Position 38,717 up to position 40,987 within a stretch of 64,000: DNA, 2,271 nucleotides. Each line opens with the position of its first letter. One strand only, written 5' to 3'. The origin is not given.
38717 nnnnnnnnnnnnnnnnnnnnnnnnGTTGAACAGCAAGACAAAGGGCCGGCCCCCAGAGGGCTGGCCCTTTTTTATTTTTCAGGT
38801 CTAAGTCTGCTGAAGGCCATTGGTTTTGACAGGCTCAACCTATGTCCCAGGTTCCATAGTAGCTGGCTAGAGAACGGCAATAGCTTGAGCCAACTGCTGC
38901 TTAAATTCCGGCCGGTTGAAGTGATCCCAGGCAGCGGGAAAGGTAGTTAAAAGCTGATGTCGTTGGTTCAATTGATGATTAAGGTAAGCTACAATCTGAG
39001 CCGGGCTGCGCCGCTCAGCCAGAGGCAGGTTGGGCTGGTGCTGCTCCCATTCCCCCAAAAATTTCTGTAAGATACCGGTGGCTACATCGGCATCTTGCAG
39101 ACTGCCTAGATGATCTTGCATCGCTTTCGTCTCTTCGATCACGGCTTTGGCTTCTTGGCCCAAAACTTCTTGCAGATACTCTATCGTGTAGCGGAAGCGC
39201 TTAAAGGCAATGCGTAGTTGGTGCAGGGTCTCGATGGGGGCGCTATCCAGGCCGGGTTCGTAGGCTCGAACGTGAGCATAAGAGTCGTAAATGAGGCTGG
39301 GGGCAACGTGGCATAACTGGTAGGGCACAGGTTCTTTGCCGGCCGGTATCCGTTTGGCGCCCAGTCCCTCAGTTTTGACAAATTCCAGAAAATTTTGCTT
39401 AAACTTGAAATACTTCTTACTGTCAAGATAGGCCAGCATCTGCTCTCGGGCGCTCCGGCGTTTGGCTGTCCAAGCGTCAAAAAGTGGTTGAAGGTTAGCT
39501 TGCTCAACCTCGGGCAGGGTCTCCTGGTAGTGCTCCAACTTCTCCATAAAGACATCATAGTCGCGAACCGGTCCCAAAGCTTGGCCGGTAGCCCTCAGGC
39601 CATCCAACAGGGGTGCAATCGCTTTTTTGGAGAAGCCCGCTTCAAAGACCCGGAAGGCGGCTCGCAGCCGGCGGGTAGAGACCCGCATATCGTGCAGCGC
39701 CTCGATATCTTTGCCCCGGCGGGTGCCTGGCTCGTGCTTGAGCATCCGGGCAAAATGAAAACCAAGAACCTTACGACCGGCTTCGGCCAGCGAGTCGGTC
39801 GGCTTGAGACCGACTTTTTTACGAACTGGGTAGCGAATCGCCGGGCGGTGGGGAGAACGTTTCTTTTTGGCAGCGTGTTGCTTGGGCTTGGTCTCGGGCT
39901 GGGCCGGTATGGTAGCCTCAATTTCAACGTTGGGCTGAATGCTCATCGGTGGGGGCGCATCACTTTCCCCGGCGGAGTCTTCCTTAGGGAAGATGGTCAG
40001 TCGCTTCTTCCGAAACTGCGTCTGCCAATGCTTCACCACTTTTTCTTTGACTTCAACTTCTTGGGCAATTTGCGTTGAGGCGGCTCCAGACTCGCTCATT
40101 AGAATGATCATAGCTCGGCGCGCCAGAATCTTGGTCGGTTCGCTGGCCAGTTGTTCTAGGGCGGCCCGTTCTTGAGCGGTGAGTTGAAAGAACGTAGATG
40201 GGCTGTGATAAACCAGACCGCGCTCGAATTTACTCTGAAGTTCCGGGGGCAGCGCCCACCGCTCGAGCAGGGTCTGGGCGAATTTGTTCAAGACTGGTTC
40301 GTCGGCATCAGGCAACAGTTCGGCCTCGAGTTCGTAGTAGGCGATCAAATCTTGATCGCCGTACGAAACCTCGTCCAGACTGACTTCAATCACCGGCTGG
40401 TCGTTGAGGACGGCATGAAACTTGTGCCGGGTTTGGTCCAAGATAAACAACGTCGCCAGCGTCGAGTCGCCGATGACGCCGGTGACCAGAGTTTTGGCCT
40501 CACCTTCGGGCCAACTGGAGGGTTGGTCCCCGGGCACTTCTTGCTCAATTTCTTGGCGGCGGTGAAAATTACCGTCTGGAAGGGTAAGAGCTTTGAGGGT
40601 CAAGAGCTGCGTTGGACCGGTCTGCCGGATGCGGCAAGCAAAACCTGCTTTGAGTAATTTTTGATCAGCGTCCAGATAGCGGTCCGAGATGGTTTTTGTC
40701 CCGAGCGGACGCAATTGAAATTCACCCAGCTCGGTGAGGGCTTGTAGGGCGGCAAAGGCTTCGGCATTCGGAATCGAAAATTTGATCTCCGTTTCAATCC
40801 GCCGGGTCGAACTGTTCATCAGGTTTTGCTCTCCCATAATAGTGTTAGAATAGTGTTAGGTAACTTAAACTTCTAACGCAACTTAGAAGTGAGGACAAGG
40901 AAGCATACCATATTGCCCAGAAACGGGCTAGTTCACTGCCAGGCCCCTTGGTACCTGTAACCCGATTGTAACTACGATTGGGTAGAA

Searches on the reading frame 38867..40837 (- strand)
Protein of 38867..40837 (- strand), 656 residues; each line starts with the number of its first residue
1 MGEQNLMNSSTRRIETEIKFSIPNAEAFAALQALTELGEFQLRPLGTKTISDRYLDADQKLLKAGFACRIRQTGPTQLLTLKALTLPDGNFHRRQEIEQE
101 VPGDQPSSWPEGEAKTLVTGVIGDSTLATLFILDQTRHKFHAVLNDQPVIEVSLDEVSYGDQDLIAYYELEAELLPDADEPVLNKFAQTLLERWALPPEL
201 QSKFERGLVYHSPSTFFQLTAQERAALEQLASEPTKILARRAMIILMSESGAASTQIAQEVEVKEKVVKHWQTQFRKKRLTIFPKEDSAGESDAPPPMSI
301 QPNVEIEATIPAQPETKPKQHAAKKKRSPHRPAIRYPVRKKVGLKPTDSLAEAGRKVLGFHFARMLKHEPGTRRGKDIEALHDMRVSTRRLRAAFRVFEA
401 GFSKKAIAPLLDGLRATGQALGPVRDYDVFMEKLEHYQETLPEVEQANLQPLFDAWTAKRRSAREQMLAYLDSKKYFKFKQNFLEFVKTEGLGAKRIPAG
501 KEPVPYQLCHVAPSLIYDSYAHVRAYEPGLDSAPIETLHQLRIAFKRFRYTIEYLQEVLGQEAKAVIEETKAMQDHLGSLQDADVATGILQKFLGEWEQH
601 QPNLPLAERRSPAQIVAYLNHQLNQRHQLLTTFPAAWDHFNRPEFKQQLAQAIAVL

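Call 45: search_protein_families(library=pfam, proteins=[window:38867-40837:-], max_evalue=0.00001)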
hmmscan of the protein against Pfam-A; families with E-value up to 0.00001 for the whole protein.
window:38867-40837:- (656 aa): 2 families
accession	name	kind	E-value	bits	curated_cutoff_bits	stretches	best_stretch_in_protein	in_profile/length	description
PF05235.19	CHAD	-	1.1e-58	199.3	25.6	1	358-591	3-228/228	CHAD domain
PF01928.26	CYTH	-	6.7e-13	49.3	23.2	1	14-174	2-147/179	CYTH domain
